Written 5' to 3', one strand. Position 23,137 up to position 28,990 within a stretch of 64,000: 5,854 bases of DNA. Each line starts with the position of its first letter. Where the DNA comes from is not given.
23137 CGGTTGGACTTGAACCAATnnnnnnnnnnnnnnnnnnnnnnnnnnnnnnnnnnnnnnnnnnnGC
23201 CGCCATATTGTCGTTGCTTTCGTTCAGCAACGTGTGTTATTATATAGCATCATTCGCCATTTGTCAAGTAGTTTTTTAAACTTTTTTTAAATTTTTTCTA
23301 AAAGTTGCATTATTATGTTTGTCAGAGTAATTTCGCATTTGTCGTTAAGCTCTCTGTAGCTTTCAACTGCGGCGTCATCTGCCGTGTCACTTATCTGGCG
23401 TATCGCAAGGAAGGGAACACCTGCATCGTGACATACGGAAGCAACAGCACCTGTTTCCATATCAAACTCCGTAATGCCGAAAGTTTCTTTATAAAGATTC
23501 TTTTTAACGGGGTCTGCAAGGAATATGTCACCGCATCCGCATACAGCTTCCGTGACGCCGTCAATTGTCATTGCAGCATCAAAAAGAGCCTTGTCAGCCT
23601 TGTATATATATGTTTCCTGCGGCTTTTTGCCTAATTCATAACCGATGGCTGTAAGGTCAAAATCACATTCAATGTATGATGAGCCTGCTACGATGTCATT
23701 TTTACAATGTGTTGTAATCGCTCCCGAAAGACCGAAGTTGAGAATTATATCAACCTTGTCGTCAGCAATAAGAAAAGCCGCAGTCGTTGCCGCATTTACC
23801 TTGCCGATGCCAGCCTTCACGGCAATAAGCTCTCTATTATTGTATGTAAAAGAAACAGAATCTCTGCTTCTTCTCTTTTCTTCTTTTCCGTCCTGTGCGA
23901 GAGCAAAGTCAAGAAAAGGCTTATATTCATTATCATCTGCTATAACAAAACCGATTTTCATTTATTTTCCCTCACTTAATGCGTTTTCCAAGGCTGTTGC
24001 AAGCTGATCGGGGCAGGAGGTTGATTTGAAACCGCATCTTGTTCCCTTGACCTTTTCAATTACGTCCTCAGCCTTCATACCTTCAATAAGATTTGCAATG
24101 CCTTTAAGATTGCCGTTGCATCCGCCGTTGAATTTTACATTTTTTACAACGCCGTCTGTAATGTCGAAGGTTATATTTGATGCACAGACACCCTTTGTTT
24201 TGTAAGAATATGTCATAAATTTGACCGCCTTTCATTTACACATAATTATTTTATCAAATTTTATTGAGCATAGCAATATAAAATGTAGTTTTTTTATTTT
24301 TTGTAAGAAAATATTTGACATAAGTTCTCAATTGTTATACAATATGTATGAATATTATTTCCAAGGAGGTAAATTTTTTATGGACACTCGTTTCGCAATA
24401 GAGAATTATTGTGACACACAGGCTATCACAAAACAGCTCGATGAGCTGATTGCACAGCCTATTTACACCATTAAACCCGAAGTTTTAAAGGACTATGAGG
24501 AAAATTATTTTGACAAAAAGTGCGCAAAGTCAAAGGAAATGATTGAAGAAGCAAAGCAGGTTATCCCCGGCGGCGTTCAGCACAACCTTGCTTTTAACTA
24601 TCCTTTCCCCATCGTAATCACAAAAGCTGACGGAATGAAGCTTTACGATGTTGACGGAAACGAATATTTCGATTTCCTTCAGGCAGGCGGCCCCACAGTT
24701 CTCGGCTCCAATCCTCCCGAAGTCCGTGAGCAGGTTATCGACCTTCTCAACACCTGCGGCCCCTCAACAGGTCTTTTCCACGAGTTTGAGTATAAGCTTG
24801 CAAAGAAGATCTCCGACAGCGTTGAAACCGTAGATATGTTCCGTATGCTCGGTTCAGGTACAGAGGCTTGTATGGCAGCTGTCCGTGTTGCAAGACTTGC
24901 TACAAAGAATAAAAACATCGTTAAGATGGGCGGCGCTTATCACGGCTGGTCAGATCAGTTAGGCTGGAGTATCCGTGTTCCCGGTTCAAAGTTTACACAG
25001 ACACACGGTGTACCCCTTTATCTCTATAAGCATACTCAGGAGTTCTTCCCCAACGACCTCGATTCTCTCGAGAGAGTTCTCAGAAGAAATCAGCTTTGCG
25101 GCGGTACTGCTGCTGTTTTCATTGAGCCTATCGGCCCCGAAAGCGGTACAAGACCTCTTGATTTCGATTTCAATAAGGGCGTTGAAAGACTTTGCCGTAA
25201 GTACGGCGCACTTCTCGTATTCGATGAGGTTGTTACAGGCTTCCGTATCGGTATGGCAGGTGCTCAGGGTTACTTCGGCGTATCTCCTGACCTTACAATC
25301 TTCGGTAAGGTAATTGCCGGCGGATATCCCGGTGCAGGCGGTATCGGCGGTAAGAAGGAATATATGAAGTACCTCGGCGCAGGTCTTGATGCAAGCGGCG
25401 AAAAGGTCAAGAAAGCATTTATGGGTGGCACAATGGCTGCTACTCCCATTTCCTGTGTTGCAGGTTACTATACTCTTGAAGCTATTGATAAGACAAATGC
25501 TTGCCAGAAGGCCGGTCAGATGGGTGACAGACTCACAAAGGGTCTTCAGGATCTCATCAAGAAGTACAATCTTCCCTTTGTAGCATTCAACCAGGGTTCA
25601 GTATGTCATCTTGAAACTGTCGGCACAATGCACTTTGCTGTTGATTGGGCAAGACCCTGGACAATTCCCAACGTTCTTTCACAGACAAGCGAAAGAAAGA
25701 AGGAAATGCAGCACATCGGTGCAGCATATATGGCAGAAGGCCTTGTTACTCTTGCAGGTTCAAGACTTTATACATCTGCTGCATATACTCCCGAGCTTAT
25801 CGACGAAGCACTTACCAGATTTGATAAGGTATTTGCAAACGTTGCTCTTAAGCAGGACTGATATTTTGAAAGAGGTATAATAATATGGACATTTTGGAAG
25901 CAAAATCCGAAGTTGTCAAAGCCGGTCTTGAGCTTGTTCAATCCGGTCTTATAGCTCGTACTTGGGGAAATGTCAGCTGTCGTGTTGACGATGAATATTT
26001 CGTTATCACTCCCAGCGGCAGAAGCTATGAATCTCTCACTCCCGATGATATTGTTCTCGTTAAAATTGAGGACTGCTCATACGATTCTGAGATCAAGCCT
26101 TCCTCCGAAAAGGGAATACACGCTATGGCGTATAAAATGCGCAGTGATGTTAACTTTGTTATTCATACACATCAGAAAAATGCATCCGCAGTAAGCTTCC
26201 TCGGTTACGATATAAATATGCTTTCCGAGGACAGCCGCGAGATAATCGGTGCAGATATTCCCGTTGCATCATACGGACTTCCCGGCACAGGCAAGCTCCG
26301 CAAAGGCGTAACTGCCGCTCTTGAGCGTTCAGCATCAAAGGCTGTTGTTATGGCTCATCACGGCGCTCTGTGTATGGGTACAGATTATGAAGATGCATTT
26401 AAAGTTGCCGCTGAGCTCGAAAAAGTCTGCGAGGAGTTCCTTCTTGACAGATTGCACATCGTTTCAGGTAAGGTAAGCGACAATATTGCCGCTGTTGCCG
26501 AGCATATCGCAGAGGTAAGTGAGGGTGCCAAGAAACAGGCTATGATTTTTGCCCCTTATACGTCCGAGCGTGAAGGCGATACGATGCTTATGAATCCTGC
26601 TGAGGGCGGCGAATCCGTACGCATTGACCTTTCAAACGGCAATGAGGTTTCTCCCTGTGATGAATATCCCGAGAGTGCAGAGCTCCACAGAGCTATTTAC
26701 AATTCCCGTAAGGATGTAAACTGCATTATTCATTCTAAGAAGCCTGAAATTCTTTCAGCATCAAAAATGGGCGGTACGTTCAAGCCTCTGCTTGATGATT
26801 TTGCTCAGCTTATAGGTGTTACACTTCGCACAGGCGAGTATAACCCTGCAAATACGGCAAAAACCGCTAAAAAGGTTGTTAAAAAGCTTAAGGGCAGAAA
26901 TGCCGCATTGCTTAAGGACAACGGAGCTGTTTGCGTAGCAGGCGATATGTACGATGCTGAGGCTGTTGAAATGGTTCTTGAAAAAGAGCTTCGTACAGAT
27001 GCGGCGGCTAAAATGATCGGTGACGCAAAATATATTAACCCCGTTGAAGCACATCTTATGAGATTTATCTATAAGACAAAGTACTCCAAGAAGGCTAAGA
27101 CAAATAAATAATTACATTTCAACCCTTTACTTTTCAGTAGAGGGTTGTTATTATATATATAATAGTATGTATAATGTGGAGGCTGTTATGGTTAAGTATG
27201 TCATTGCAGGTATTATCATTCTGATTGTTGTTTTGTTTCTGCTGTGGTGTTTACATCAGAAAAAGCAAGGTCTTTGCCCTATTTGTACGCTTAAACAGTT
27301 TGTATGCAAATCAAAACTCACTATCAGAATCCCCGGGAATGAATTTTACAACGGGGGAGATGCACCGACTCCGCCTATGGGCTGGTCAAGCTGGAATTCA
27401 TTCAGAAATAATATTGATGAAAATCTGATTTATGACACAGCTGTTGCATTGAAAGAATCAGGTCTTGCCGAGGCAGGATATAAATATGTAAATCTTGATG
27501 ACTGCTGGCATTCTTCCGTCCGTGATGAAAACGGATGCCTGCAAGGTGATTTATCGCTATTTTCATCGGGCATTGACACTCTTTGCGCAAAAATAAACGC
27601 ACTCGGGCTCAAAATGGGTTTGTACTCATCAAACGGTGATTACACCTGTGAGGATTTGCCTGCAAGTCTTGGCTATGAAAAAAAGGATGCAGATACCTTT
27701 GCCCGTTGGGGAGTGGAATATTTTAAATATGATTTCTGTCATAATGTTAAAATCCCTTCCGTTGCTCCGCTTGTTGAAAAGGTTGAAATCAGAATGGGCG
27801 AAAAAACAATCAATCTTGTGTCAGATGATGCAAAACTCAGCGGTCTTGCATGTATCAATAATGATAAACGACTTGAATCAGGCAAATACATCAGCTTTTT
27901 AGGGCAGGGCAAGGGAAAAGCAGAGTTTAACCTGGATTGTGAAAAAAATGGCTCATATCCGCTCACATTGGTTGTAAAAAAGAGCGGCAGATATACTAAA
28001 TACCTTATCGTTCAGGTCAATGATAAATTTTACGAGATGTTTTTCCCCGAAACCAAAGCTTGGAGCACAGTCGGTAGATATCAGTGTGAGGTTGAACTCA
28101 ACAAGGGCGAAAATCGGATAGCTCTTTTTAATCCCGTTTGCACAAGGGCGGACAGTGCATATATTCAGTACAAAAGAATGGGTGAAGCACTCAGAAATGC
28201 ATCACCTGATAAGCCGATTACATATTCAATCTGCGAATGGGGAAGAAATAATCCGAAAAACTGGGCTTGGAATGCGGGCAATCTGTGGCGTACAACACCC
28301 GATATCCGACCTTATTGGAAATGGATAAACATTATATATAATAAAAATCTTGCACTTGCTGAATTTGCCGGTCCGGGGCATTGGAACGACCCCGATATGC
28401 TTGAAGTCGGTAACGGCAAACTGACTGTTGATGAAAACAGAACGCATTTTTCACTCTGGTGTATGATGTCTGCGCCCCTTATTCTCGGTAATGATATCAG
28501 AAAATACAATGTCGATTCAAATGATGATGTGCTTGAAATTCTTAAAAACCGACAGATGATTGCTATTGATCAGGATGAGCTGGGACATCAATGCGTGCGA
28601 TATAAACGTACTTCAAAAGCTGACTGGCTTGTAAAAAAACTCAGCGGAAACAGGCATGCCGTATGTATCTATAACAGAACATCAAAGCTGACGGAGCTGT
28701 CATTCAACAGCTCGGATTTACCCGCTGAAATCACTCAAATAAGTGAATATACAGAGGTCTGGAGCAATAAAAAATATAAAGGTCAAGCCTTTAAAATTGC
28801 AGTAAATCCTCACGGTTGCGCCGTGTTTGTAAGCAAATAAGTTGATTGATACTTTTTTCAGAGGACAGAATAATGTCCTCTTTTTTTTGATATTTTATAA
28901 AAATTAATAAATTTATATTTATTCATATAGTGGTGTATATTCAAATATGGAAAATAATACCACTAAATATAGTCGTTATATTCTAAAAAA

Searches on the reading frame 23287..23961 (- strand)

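Call 35: search_protein_families(library=pfam, proteins=[window:23287-23961:-], max_evalue=0.00001)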
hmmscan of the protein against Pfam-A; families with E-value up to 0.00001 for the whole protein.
window:23287-23961:- (224 aa): 1 family
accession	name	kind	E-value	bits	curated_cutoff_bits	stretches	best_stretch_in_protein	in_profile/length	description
PF01048.26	PNP_UDP_1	-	6.4e-32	111.3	25.1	1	2-221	1-232/233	Phosphorylase superfamily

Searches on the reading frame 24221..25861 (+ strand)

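Call 35: search_protein_families(library=pfam, proteins=[window:24221-25861:+], max_evalue=0.00001)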
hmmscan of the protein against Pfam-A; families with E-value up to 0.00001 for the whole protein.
window:24221-25861:+ (546 aa): 1 family
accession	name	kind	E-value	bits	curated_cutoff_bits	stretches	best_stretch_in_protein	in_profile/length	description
PF00202.27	Aminotran_3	-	1.6e-51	175.7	30.5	1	128-469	8-353/403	Aminotransferase class-III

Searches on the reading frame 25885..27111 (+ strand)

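Call 35: search_protein_families(library=pfam, proteins=[window:25885-27111:+], max_evalue=0.00001)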
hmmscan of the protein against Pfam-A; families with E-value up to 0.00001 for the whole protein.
window:25885-27111:+ (408 aa): 1 family
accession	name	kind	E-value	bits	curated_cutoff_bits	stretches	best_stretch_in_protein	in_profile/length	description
PF00596.27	Aldolase_II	-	3.7e-63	213.2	22.2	2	9-184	2-181/183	Class II Aldolase and Adducin N-terminal domain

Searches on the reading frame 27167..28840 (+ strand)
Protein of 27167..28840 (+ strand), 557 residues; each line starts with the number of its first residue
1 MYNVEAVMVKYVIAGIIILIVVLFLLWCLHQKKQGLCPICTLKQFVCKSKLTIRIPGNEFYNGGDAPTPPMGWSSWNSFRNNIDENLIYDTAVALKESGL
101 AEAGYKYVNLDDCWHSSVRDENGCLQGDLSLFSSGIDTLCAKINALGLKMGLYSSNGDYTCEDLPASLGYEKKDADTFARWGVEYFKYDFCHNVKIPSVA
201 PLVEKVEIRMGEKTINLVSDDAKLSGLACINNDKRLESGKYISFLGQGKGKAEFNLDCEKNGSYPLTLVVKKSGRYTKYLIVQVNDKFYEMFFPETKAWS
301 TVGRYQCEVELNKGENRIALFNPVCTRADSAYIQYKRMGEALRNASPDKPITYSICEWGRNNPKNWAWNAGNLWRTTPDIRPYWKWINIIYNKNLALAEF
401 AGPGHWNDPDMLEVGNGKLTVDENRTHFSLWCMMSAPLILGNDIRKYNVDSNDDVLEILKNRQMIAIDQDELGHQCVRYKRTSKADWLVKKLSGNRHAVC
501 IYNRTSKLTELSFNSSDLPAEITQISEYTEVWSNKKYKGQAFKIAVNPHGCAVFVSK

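Call 35: search_protein_families(library=pfam, proteins=[window:27167-28840:+], max_evalue=0.00001)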
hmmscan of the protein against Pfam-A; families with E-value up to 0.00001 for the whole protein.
window:27167-28840:+ (557 aa): 2 families
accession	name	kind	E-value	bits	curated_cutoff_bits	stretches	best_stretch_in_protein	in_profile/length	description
PF16499.11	Melibiase_2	-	8e-57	193.1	23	2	68-193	1-136/284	Alpha galactosidase A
PF17801.7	Melibiase_C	-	6.5e-09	36.2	22.9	1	486-554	5-69/71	Alpha galactosidase C-terminal beta sandwich domain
